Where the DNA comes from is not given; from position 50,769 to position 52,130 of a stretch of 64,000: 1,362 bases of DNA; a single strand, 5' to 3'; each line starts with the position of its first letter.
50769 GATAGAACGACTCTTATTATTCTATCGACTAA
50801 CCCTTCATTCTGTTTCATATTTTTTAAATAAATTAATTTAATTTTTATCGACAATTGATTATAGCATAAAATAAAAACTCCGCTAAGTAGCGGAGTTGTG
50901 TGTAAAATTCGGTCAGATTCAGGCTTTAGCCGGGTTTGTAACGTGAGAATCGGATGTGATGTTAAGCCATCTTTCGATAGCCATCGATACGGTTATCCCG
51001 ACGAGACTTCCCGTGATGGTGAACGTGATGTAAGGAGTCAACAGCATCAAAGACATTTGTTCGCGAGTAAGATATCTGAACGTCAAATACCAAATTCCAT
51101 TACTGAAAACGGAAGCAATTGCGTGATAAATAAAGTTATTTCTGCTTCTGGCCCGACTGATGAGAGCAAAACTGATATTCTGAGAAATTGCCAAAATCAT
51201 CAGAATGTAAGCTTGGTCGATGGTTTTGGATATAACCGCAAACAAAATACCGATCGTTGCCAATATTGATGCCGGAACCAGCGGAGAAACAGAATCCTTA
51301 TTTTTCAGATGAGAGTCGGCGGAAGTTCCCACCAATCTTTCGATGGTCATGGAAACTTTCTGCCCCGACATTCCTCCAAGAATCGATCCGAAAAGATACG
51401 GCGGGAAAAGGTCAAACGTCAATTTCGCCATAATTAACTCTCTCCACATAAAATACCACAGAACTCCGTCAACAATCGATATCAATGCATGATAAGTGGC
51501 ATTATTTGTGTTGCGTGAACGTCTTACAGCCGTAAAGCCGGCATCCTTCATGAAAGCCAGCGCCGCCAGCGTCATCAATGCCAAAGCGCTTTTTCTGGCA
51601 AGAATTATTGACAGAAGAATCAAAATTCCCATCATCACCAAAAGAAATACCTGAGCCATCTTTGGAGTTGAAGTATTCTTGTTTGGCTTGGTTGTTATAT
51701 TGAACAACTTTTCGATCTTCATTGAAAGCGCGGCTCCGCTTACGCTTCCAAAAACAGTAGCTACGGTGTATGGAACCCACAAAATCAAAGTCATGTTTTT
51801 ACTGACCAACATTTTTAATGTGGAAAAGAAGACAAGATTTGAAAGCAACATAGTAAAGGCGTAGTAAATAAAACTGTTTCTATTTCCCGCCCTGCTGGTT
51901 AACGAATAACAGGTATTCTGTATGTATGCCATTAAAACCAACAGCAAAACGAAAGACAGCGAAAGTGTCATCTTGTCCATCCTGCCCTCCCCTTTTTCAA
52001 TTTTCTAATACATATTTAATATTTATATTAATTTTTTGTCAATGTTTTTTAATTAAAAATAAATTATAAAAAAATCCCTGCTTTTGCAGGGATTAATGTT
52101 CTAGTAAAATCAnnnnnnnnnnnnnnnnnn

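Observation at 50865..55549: GC-elevated, terminator-punctuated island abutting tRNA-Gln(CUG): giant phosphoesterase-domain protein + triplicated membrane protein + Cys-rich mini-protein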

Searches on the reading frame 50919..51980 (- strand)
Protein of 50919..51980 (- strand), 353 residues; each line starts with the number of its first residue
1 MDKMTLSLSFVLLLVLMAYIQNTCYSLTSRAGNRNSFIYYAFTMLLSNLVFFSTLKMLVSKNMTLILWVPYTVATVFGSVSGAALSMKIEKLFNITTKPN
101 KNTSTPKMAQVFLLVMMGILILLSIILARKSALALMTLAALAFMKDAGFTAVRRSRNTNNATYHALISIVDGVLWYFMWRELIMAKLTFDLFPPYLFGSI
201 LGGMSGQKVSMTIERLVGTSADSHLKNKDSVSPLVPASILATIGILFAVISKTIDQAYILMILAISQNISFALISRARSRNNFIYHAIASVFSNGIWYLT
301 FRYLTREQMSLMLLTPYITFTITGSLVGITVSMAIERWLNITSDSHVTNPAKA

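Call 4: search_protein_families(library=pfam, proteins=[window:50919-51980:-], max_evalue=1)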
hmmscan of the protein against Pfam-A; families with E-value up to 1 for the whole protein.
window:50919-51980:- (353 aa): 3 families
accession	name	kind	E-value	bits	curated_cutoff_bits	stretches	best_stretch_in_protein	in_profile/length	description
PF07698.17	7TM-7TMR_HD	-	0.0093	16.4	29.4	1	245-334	90-178/190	7TM receptor with intracellular HD hydrolase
PF06376.17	AGP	-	0.053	13.7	25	1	252-265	14-29/36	Arabinogalactan peptide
PF02687.27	FtsX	-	0.29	11.6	25.5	2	305-342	39-76/120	FtsX-like permease C-terminal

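Call 5: search_protein_families(library=phrogs, proteins=[window:50919-51980:-], max_evalue=0.1)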
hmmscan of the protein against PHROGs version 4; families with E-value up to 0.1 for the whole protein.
window:50919-51980:- (353 aa): 3 families
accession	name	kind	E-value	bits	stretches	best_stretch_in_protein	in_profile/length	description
phrog_33664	-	unknown function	2.1e-12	48.2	3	258-305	8-55/118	-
phrog_21878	-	tail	0.032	13.2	1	271-325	493-547/810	tail fiber protein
phrog_35115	-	unknown function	0.037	15.2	1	182-231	34-81/108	-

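Call 6: search_protein_families(library=padloc, proteins=[window:50919-51980:-], max_evalue=0.1)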
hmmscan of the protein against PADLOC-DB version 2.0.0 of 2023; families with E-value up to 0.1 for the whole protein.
window:50919-51980:- (353 aa): 0 families

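Call 8: search_protein_families(library=ncbifam, proteins=[window:50919-51980:-], max_evalue=1)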
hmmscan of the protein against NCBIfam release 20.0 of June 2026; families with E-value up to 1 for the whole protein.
window:50919-51980:- (353 aa): 2 families
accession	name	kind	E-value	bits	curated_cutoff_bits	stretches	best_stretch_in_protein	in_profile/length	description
NF053524.1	thylo_ssl2009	equivalog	0.048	14.4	58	0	195-228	11-44/90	ssl2009 family thylakoid membrane protein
NF033207.2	midcut_by_XrtH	subfamily_domain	0.15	12.1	45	1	74-141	8-74/175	midcut-by-XrtH protein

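Call 22: find_homologous_proteins(query=window:50919-51980:-)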
Query window:50919-51980:- (353 aa): 26 proteins with E <= 0.001 among 8000 candidates.
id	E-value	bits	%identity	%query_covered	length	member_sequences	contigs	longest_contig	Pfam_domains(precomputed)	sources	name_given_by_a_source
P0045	1.4e-217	739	100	100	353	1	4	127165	-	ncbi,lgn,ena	-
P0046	7.8e-167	572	74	98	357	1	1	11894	-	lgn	-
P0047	6.3e-164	563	74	100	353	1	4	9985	-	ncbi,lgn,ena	-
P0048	1.3e-139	483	65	98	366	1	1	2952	-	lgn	-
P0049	9.1e-112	391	54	97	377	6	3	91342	-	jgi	-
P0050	3.9e-92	327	47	96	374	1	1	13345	-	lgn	-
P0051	2.9e-89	318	46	96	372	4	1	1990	-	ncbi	-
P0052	1.4e-88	315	44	95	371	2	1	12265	-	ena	-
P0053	3.9e-83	297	44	96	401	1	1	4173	-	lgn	-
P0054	1.9e-77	279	40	95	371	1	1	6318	-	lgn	-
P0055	2.6e-77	278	45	95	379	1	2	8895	-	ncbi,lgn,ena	-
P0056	3.3e-77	278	42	95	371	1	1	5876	-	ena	-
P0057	1.4e-76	276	42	95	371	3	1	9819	-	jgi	-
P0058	1.6e-76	276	42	95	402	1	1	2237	-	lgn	-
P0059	1.8e-74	269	44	95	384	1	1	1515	-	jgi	jgi:hypothetical protein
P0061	3.2e-72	262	43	97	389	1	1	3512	PF07698.18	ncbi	-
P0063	1.9e-70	256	41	92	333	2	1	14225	-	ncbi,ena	-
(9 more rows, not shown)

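Call 24: find_encoding_contigs(protein=P0045, flank=10000, max_places=3)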
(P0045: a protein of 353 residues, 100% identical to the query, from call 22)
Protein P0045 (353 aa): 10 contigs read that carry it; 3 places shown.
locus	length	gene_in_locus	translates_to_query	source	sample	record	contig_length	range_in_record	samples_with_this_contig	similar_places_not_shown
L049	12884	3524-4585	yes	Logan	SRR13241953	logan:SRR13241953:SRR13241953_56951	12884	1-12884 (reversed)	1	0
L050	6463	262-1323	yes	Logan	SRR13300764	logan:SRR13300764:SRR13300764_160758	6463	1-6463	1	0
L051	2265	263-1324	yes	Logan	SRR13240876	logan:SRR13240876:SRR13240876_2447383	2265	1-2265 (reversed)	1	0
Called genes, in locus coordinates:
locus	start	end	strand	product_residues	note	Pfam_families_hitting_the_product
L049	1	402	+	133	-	?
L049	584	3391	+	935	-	-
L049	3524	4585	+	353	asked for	-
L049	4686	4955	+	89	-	PF11127:YgaP-like_TM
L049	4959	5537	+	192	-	PF02777:Sod_Fe_C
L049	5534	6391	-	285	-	PF00551:Formyl_trans_N, PF02911:Formyl_trans_C (weak)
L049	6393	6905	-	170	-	PF01327:Pep_deformylase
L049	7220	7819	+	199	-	PF02834:LigT_PEase, PF10469:AKAP7_NLS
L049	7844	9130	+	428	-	PF22694:CtpB_N-like (weak), PF00595:PDZ, PF13180:PDZ_2, PF17820:PDZ_6, PF03572:Peptidase_S41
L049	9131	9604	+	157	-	PF01281:Ribosomal_L9_N, PF03948:Ribosomal_L9_C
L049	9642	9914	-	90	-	PF01016:Ribosomal_L27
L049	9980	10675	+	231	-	PF13482:RNase_H_2, PF03104:DNA_pol_B_exo1 (faint), PF10108:DNA_pol_B_exo2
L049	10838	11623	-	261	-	-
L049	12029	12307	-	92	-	-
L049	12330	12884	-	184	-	?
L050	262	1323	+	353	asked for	-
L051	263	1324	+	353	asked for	-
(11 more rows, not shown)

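Call 49: predict_structure(alignment_id=A2)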
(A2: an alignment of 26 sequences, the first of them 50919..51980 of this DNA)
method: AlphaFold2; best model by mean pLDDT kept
length: 353 residues; sequences in the alignment: 26
mean_pLDDT: 90.0   pTM: 0.87
mean pLDDT of the five models: 90.0, 88.4, 87.6, 87.3, 86.8
residues with pLDDT >= 90: 250; 70-90: 80; 50-70: 18; < 50: 5
segments of 3 or more residues with pLDDT < 50: 351-353
pLDDT, mean of each block of 10 residues (from residue 1): 74 97 95 88 95 95 94 97 93 80 77 94 93 94 96 88 93 96 92 96 91 84 68 89 97 95 96 89 89 95 94 96 95 88 70 42
secondary structure, 60 per line:
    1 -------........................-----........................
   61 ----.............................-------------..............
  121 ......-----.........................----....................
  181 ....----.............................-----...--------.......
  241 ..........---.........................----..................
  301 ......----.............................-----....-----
elements in order: H8-31 H37-60 H65-93 H107-126 H132-156 H161-184 H189-217 H234-250 H254-278 H283-306 H311-339 H345-348

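Call 92: find_encoding_contigs(protein=P0049, flank=6000, max_places=2)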
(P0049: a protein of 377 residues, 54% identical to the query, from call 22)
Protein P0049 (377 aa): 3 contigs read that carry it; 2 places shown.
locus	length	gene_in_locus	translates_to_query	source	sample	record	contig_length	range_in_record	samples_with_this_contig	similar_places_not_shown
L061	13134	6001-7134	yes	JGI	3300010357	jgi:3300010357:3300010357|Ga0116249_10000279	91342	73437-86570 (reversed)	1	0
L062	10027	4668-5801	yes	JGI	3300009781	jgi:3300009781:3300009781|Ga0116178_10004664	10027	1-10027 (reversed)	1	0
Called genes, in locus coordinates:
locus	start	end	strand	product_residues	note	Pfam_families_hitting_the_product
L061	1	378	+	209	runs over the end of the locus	PF04307:YdjM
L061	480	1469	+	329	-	-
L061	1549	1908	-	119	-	PF07963:N_methyl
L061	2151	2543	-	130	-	-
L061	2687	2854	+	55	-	-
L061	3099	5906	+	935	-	-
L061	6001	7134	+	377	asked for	-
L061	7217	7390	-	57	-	-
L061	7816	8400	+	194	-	PF02777:Sod_Fe_C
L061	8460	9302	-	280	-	PF00551:Formyl_trans_N, PF02911:Formyl_trans_C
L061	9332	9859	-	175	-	PF01327:Pep_deformylase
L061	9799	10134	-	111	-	-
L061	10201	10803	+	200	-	PF02834:LigT_PEase, PF10469:AKAP7_NLS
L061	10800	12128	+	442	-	PF22694:CtpB_N-like (weak), PF00595:PDZ, PF13180:PDZ_2 (weak), PF17820:PDZ_6, PF03572:Peptidase_S41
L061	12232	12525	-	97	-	-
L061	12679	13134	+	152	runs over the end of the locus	PF03073:TspO_MBR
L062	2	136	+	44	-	?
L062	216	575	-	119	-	PF07963:N_methyl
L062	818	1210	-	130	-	-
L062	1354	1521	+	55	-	-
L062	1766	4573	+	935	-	-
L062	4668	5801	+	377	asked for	-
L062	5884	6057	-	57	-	-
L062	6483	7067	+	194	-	PF02777:Sod_Fe_C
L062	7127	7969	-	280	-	PF00551:Formyl_trans_N, PF02911:Formyl_trans_C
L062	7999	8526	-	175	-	PF01327:Pep_deformylase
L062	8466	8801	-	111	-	-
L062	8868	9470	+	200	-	PF02834:LigT_PEase, PF10469:AKAP7_NLS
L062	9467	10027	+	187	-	?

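Call 93: find_encoding_contigs(protein=P0063, flank=6000, max_places=1)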
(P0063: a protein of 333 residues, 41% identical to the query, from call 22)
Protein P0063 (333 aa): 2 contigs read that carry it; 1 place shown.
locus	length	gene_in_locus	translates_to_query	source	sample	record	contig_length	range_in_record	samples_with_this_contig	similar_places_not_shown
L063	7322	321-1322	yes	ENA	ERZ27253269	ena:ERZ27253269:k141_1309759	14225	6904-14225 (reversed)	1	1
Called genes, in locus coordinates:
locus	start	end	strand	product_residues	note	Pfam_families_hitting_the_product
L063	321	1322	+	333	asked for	-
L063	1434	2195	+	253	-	PF01209:Ubie_methyltran, PF05175:MTS (weak), PF13489:Methyltransf_23, PF06325:PrmA (weak), PF13847:Methyltransf_31, PF08241:Methyltransf_11, PF08242:Methyltransf_12, PF13649:Methyltransf_25, +1 more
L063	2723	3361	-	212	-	-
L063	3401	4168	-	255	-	PF00950:ABC-3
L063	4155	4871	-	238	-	PF00005:ABC_tran, PF02463:SMC_N (faint), PF13304:AAA_21 (faint)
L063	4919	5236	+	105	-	-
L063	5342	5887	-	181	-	-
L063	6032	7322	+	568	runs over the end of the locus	PF01807:Zn_ribbon_DnaG, PF08275:DNAG_N, PF01751:Toprim, PF13155:Toprim_2, PF13362:Toprim_3 (weak), PF13662:Toprim_4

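Call 99: search_protein_families(library=pfam, alignment_id=A2, max_evalue=0.1)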
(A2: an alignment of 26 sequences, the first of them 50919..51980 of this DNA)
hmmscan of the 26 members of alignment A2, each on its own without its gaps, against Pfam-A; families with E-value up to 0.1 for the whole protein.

A. member 1, window:50919-51980:- (353 aa): 2 families
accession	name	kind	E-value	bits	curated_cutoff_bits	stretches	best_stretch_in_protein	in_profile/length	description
PF07698.17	7TM-7TMR_HD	-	0.0093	16.4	29.4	1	245-334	90-178/190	7TM receptor with intracellular HD hydrolase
PF06376.17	AGP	-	0.053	13.7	25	0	252-265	14-29/36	Arabinogalactan peptide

B. families by the number of members that match (of 26 scanned): 24 families
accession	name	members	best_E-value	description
PF07698.17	7TM-7TMR_HD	8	2.1e-05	7TM receptor with intracellular HD hydrolase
PF10624.15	TraS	3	0.0047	Plasmid conjugative transfer entry exclusion protein TraS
PF06897.17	DUF1269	2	0.013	Protein of unknown function (DUF1269)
PF23994.1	DUF7312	2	0.015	Domain of unknown function (DUF7312)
PF13829.11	DUF4191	2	0.061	Domain of unknown function (DUF4191)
PF14995.11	TMEM107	1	0.0042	Transmembrane protein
PF04647.20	AgrB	1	0.011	Accessory gene regulator B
PF00230.25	MIP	1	0.018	Major intrinsic protein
PF14256.11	YwiC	1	0.019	YwiC-like protein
PF13680.12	DUF4152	1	0.021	Protein of unknown function (DUF4152)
PF19359.4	DUF5936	1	0.022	Family of unknown function (DUF5936)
PF18955.5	DUF5698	1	0.023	Domain of unknown function (DUF5698)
PF25681.1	Phage_TTP_17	1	0.028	Phage tail tube protein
PF05433.20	Rick_17kDa_Anti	1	0.037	Glycine zipper 2TM domain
PF02600.21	DsbB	1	0.046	Disulfide bond formation protein DsbB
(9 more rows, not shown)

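Call 104: find_related_loci(query=A2, collection=viral_contigs, flank=6000)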
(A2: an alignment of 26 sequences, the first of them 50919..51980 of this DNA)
Query A2 (353 aa) in viral_contigs; peptide patterns used: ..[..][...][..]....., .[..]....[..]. (x = any residue, [..] = any of these).
75 stretches matched a pattern; 42 encode a relative of the query (tblastn E <= 1e-3); 42 distinct loci.
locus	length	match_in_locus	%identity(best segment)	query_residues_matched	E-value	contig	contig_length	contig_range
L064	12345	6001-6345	55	2-347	6e-27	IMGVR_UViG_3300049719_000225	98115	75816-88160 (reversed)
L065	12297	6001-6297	48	14-347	8e-26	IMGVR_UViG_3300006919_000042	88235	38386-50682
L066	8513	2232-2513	52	11-350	1e-25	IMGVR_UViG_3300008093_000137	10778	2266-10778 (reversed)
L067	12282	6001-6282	52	11-350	1e-25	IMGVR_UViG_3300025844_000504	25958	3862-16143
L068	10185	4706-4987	52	11-350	1e-25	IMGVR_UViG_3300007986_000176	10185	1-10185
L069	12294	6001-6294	49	11-353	2e-25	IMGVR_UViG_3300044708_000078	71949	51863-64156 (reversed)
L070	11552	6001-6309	50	11-347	1e-24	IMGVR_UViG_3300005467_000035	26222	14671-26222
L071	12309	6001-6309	50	11-347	1e-24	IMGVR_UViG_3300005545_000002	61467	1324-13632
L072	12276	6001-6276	51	17-347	1e-23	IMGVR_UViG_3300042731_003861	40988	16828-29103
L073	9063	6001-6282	51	11-347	2e-23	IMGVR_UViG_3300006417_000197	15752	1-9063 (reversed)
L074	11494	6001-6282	47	12-347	5e-23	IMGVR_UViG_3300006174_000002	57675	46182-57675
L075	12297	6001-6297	47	11-353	1e-22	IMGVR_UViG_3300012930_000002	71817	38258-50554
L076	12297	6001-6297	50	1-345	2e-22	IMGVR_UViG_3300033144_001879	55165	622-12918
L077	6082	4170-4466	50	1-345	2e-22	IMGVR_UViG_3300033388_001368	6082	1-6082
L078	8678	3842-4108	54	11-337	4e-22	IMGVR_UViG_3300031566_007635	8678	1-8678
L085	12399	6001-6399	44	11-347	3e-20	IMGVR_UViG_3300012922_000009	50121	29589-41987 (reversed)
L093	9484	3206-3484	45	4-341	1e-18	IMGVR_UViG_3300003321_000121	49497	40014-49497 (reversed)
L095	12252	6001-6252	45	14-337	7e-18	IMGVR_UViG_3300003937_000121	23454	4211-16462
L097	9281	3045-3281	48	19-337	2e-17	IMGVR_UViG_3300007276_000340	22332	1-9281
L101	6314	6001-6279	36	258-340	9e-8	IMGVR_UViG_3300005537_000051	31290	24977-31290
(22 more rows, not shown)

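Call 111: search_protein_families(library=pfam, proteins=[L065:6013-6312:+, L093:2400-3206:+, L064:4491-5936:+, L065:2477-4015:+, L101:3600-5357:+, L097:2207-2917:+, L095:7578-9629:+, L093:4322-4717:+, L093:3930-4382:+, L085:6409-7341:+], max_evalue=0.01)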
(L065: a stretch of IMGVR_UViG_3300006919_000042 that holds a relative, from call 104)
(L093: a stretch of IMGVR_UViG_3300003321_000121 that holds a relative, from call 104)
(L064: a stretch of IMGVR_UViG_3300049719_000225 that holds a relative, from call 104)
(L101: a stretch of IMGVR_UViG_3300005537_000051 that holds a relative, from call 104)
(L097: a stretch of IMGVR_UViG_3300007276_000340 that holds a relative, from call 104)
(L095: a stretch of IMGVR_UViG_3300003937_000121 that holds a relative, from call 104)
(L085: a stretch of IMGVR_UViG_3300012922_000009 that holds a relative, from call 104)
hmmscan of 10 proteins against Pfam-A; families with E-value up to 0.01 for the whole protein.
L065:6013-6312:+ (99 aa): 0 families

L093:2400-3206:+ (269 aa): 0 families

L064:4491-5936:+ (481 aa): 0 families

L065:2477-4015:+ (512 aa): 1 family
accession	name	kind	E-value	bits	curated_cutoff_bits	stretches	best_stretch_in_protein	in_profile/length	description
PF12850.12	Metallophos_2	-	0.0029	18.1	27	1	350-462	42-123/154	Calcineurin-like phosphoesterase superfamily domain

L101:3600-5357:+ (586 aa): 0 families

L097:2207-2917:+ (237 aa): 2 families
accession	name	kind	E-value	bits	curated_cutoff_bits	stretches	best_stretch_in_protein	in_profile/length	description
PF00149.33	Metallophos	-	1.1e-08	36.2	21.5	1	14-158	1-128/191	Calcineurin-like phosphoesterase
PF12850.12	Metallophos_2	-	1.2e-06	29.1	27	1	14-174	1-118/154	Calcineurin-like phosphoesterase superfamily domain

L095:7578-9629:+ (684 aa): 3 families
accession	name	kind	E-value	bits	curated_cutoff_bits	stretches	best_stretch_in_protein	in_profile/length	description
PF17975.6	RNR_Alpha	-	5.1e-09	37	26.4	1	21-98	21-101/101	Ribonucleotide reductase alpha domain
PF02867.20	Ribonuc_red_lgC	-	1.6e-05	24.2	23.9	1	375-453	210-294/523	Ribonucleotide reductase, barrel domain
PF21995.1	RNR-II_ins_dom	-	0.00013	22.6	27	1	178-243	36-107/107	B12-dependent ribonucleotide reductase, insertion domain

L093:4322-4717:+ (132 aa): 1 family
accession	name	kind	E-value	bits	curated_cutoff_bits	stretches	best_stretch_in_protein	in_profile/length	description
PF03819.22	MazG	-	1.3e-07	32.2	22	1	52-122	7-74/74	MazG nucleotide pyrophosphohydrolase domain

L093:3930-4382:+ (151 aa): 1 family
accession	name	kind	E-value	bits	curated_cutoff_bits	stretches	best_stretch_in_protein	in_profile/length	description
PF18909.5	dGTP_diPhyd_N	-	0.00012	22.4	27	1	43-117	3-68/99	dATP/dGTP diphosphohydrolase, N-terminal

L085:6409-7341:+ (311 aa): 0 families
